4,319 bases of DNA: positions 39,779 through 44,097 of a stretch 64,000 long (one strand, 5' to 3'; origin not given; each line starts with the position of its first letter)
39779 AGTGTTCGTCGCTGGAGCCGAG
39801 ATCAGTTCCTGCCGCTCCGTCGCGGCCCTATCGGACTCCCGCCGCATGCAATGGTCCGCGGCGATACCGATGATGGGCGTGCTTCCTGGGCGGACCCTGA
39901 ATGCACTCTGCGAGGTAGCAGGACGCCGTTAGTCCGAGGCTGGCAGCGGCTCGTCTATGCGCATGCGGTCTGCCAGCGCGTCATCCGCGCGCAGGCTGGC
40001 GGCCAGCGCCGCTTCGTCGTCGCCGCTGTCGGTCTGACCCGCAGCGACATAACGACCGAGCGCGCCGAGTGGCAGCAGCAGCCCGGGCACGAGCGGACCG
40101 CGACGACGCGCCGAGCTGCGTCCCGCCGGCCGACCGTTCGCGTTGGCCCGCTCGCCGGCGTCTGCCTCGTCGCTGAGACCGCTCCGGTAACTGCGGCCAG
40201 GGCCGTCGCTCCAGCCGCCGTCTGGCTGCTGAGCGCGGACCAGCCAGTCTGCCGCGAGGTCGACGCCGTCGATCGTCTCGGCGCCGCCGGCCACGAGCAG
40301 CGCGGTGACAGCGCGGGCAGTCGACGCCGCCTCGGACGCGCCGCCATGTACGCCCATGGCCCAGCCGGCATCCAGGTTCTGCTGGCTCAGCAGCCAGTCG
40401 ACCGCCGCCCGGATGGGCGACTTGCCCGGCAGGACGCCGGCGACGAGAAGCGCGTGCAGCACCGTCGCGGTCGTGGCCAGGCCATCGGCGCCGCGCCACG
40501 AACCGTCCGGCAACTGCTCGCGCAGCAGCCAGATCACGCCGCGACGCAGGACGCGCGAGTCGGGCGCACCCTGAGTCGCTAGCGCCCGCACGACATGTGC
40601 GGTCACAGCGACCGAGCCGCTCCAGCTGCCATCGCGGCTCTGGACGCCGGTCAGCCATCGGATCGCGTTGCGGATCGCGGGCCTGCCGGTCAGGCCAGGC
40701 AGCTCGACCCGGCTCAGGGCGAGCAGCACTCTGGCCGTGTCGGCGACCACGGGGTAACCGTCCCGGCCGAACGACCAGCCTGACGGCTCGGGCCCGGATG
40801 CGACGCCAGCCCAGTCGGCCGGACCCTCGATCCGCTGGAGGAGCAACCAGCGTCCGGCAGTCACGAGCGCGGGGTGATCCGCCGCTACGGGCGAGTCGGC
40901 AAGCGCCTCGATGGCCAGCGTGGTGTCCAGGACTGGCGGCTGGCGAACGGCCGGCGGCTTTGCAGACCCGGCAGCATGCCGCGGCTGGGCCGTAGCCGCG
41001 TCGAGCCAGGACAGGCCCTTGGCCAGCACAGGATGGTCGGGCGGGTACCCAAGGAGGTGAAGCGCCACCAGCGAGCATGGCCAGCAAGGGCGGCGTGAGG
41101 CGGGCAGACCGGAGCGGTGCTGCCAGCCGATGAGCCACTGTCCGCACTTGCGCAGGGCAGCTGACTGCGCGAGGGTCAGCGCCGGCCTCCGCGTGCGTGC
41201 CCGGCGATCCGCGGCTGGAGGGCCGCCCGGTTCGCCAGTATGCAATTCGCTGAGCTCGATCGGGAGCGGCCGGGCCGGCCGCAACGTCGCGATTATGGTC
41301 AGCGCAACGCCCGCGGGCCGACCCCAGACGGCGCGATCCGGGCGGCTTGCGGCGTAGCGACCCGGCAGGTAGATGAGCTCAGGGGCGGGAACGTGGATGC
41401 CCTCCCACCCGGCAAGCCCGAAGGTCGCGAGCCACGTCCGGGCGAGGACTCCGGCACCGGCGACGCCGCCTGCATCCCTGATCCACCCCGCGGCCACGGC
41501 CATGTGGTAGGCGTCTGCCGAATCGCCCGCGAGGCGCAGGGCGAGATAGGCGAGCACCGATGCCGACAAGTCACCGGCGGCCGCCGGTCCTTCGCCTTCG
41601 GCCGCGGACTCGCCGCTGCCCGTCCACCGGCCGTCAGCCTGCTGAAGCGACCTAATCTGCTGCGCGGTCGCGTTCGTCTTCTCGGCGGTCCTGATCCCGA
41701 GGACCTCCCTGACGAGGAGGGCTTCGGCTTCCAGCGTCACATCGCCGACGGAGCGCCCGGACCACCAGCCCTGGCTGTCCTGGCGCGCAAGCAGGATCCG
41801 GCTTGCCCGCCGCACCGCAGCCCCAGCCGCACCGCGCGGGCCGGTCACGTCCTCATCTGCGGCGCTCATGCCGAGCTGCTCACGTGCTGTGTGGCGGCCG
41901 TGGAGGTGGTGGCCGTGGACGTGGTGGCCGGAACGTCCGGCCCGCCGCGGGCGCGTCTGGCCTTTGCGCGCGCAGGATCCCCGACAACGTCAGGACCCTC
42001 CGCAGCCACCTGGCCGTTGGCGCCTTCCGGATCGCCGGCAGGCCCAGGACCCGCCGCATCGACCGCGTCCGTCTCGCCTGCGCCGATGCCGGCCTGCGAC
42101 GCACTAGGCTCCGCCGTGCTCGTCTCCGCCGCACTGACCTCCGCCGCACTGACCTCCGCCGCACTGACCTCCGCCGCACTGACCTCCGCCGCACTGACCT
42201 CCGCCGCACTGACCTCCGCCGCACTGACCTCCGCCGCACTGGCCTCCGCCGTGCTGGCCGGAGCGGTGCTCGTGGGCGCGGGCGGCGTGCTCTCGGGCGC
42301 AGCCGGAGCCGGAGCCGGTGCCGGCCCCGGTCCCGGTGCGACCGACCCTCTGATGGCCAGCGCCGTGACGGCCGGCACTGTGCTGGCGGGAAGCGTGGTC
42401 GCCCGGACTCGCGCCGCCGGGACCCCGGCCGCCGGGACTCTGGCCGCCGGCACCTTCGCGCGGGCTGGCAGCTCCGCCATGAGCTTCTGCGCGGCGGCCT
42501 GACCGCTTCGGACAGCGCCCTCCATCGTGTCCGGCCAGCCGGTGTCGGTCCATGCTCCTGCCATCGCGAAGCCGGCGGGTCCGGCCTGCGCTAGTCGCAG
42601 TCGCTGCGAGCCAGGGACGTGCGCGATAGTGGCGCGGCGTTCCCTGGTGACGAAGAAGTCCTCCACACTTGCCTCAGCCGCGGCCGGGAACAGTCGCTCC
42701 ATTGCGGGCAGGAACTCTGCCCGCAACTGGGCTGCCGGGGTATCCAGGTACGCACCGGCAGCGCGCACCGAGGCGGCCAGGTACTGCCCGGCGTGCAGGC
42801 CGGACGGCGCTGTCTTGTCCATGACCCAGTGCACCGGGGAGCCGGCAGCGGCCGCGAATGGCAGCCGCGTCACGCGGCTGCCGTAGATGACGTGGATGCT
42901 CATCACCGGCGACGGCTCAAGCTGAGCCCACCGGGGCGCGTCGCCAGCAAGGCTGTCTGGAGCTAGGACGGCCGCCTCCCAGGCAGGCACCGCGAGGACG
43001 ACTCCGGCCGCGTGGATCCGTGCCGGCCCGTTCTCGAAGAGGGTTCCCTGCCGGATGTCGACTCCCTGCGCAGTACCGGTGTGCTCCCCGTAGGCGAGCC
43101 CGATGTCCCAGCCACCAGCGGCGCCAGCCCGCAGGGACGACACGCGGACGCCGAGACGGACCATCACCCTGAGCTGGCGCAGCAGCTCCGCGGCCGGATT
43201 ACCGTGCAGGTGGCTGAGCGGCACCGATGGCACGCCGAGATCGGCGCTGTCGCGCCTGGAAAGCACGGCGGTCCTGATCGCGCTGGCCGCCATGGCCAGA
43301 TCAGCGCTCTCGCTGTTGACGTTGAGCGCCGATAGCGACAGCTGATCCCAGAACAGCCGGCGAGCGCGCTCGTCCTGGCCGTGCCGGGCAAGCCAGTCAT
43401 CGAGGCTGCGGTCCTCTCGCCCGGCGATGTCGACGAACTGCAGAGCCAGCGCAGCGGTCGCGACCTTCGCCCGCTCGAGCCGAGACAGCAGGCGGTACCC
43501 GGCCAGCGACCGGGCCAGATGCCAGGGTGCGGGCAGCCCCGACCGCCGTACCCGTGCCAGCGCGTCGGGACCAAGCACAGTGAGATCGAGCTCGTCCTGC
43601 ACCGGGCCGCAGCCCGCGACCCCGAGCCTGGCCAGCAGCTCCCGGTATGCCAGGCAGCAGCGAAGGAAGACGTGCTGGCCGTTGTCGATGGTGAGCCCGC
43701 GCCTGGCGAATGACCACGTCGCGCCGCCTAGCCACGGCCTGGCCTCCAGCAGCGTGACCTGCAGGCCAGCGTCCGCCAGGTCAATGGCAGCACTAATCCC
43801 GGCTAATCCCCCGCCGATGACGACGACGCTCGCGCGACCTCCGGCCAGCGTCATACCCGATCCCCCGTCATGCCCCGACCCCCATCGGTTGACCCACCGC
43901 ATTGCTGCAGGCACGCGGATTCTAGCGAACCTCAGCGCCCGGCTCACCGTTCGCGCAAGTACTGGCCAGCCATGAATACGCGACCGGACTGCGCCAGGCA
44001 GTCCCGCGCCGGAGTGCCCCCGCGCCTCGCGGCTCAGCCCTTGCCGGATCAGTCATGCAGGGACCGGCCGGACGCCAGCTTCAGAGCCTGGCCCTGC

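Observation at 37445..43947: Operon: HpnE-like oxidase + SHC homolog lacking the DxDD catalytic acid + MacB/FtsX ABC exporter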

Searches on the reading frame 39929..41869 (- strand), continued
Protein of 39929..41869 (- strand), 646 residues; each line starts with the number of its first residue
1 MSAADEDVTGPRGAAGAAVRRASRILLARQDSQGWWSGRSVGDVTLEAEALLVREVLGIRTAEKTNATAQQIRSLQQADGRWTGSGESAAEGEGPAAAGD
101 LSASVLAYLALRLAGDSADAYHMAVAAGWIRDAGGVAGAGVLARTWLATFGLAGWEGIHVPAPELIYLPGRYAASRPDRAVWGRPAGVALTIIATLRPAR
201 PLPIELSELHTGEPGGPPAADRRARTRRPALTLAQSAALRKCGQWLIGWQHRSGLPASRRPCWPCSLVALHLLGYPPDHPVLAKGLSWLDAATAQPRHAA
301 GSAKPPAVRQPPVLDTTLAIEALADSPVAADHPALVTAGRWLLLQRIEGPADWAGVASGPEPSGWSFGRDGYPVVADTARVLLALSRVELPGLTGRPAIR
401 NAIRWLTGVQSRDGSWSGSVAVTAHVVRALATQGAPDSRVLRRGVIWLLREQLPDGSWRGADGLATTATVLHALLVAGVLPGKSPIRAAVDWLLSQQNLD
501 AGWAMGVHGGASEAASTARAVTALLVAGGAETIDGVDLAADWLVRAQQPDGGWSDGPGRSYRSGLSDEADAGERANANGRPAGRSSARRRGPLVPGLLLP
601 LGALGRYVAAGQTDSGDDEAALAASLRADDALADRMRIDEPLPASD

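Call 80: find_homologous_proteins(query=L054:6261-7232:+, max_evalue=1e-20)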
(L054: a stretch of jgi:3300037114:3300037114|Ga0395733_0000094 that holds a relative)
Query L054:6261-7232:+ (323 aa): 7999 proteins with E <= 1e-20 among 8000 candidates; the best 120 are listed.
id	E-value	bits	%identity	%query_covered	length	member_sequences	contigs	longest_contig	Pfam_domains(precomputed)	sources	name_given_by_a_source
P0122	1.5e-202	690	100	100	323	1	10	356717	PF00494.25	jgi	jgi:phytoene synthase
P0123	1.8e-166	571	85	100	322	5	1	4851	PF00494.25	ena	-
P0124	8.3e-165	566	86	96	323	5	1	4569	PF00494.25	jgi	-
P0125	2.1e-159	548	82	100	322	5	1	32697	PF00494.25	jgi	jgi:15-cis-phytoene synthase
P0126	2.3e-159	548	82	100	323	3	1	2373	PF00494.25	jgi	jgi:15-cis-phytoene synthase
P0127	2.0e-158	545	82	100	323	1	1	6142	PF00494.25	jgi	jgi:15-cis-phytoene synthase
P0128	2.1e-158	545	82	100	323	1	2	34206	PF00494.25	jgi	jgi:phytoene synthase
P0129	5.6e-157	540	81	100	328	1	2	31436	PF00494.25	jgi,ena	-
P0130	1.3e-156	539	81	100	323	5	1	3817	PF00494.25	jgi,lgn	-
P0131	2.3e-155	535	80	100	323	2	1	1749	PF00494.25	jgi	jgi:phytoene synthase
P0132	1.4e-154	532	81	99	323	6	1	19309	PF00494.25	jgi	jgi:phytoene synthase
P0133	3.8e-153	528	80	100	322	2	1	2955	PF00494.25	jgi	jgi:phytoene synthase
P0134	3.6e-151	521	77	100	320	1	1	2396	PF00494.25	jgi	jgi:15-cis-phytoene synthase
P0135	6.4e-150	517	79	96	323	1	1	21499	PF00494.25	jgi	jgi:phytoene synthase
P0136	7.6e-147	507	77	100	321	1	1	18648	PF00494.25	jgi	jgi:phytoene synthase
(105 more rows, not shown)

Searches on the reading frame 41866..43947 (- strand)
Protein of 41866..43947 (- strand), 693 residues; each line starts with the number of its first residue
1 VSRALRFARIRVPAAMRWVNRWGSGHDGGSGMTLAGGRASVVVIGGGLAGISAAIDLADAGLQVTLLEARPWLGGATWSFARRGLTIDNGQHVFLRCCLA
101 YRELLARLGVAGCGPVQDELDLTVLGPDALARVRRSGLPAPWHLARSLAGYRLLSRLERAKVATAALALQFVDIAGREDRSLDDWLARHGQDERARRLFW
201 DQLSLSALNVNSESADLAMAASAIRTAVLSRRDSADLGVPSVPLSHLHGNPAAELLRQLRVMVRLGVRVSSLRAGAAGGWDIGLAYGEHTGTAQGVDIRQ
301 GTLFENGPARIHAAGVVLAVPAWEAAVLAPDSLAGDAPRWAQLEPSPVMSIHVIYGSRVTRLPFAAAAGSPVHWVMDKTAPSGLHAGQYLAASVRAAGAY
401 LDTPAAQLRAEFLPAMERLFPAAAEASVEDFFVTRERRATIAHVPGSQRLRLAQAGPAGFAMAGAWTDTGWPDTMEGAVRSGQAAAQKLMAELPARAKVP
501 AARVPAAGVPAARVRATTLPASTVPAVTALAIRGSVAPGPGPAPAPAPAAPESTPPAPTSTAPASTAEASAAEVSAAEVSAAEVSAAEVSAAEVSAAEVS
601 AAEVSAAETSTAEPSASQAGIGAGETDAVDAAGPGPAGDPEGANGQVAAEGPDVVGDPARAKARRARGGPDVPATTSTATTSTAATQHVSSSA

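Call 7: search_protein_families(library=pfam, proteins=[window:41866-43947:-], max_evalue=0.01)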
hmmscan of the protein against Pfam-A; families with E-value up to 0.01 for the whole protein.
window:41866-43947:- (693 aa): 14 families
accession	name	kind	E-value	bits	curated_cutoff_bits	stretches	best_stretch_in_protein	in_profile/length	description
PF01593.30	Amino_oxidase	-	1.8e-33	116.9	19.8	1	48-489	1-442/443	Flavin containing amine oxidoreductase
PF01266.30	DAO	-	1.5e-11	44.8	27.9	1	41-81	2-43/353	FAD dependent oxidoreductase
PF13450.12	NAD_binding_8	-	7.8e-11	42.5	21.9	1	43-96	1-54/68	NAD(P)-binding Rossmann-like domain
PF12831.13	FAD_oxidored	-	3.9e-10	40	27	1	41-79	2-40/416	FAD dependent oxidoreductase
PF00890.30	FAD_binding_2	-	1.4e-07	31.5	20.4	1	41-77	2-38/414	FAD binding domain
PF07992.20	Pyr_redox_2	-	2e-06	27.9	26.1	1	39-73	143-177/291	Pyridine nucleotide-disulphide oxidoreductase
PF01134.28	GIDA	-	1.6e-05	24.6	22.1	1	41-67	2-28/391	Glucose inhibited division protein A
PF00070.33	Pyr_redox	-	2.9e-05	24.9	22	1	40-74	1-35/82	Pyridine nucleotide-disulphide oxidoreductase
PF05834.18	Lycopene_cycl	-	3e-05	23.7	23.4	1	41-86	2-52/380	Lycopene cyclase protein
PF01494.25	FAD_binding_3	-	0.00014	21.6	22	1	39-72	2-35/349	FAD binding domain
PF01946.23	Thi4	-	0.00018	21.3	26.2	1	39-79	18-59/235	Thi4 family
PF25296.1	Decapeptide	-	0.00029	21.1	45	1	566-614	14-62/74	Decapeptide repeat region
PF03486.20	HI0933_like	-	0.00033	20.6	50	1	40-72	2-34/244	HI0933-like protein Rossmann domain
PF01262.27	AlaDh_PNT_C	-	0.0019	18.1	23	1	32-71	17-61/214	Alanine dehydrogenase/PNT, C-terminal domain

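Call 8: search_protein_families(library=ncbifam, proteins=[window:41866-43947:-], max_evalue=0.01)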
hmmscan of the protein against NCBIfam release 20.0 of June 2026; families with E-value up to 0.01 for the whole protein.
window:41866-43947:- (693 aa): 74 families (the best 25 are shown)
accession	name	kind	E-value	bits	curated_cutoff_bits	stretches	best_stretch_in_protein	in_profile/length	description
TIGR03467.1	HpnE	equivalog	1.2e-104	351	283.05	1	41-490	1-429/430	hydroxysqualene dehydroxylase HpnE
TIGR02732.1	zeta_caro_desat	equivalog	3.1e-20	72.5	622.15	2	41-111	2-73/474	9,9'-di-cis-zeta-carotene desaturase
NF005560.0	PRK07233.1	equivalog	1.8e-19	69.9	252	2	40-225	2-177/435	hypothetical protein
TIGR02731.1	phytoene_desat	equivalog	2.3e-13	49.7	569.4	2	41-196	2-164/453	15-cis-phytoene desaturase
TIGR02734.1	crtI_fam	subfamily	6.3e-11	41.6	238.1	1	41-127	1-82/504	phytoene desaturase family protein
NF045637.1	carotdesatCrtDProt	equivalog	5.8e-09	35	580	1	41-95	1-55/485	1-hydroxycarotenoid 3,4-desaturase CrtD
TIGR02733.1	desat_CrtD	equivalog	8.6e-09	34.6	549.7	1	39-90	2-53/492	C-3',4' desaturase CrtD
NF058655.1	CrtID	equivalog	9e-09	34.7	640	1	41-92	1-52/478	bifunctional phytoene desaturase/3,4-desaturase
NF040770.1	hetero_SS_HdrA2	exception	4.7e-08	31.6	1100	1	40-76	141-177/777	CoB-CoM heterodisulfide reductase HdrA2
NF005548.0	PRK07208.1-4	equivalog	1.9e-07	30.1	389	1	39-95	4-60/488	hypothetical protein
NF008845.0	PRK11883.1-5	equivalog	1.8e-06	26.5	560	1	39-110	5-82/468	protoporphyrinogen oxidase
TIGR03197.1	MnmC_Cterm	equivalog_domain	5.1e-06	25.8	174.2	1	41-74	2-35/400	FAD-dependent 5-carboxymethylaminomethyl-2-thiouridine(34) oxidoreductase MnmC1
NF050086.1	pipecolate_AmaA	exception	7.3e-06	24.9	600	1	38-70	25-57/425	L-pipecolate oxidase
NF041891.1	hdrA_Methbact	equivalog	1.2e-05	23.8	1300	1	39-76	134-171/762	ferredoxin:CoB-CoM heterodisulfide reductase subunit HdrA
NF009410.0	PRK12771.1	subfamily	1.3e-05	23.9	516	1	40-75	140-175/566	NAD(P)-binding protein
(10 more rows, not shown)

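Call 34: search_solved_structures(query=window:41866-43854:-, max_evalue=0.001)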
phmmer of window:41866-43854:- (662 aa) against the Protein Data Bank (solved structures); distinct sequences matched with E-value up to 0.001: 60.
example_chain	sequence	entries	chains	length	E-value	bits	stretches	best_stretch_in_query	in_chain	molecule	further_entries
5mog_A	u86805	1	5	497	4.2e-12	49.1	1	9-241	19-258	Phytoene dehydrogenase, chloroplastic/chromoplastic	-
2c75_A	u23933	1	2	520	3.7e-09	39.4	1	7-52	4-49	AMINE OXIDASE (FLAVIN-CONTAINING) B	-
1gos_A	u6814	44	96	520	5e-09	38.9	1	7-52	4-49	MONOAMINE OXIDASE | AMINE OXIDASE [FLAVIN-CONTAINING] B | AMINE OXIDASE (FLAVIN-CONTAINING) B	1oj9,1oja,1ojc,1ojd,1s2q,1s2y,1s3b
2c73_A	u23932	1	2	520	5e-09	38.9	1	7-52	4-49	AMINE OXIDASE (FLAVIN-CONTAINING) B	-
2c72_A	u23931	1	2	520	5e-09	38.9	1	7-52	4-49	AMINE OXIDASE (FLAVIN-CONTAINING) B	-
2xfo_A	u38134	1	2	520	5.1e-09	38.9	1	7-52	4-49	Amine oxidase [flavin-containing] B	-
2bk4_A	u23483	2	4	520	5.1e-09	38.9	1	7-52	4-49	AMINE OXIDASE [FLAVIN-CONTAINING] B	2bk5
2c76_A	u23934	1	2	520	5.2e-09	38.9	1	7-52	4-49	AMINE OXIDASE (FLAVIN-CONTAINING) B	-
2xfu_A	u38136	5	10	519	5.8e-09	38.7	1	7-52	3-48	Amine oxidase [flavin-containing] B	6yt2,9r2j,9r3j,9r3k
3zyx_A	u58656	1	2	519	9.8e-09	38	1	7-52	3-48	AMINE OXIDASE [FLAVIN-CONTAINING] B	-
1o5w_A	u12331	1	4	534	2.9e-08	36.4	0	3-50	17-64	Amine oxidase [flavin-containing] A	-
2bxr_A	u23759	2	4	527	3e-08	36.4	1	2-51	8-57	AMINE OXIDASE [FLAVIN-CONTAINING] A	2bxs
8dq7_A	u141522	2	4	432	6.7e-08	35.2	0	9-59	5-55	Amine oxidase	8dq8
7c49_A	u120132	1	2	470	9.6e-08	34.7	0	7-59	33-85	Amine oxidase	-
5ttj_A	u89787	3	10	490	1e-07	34.6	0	7-59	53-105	Amine oxidase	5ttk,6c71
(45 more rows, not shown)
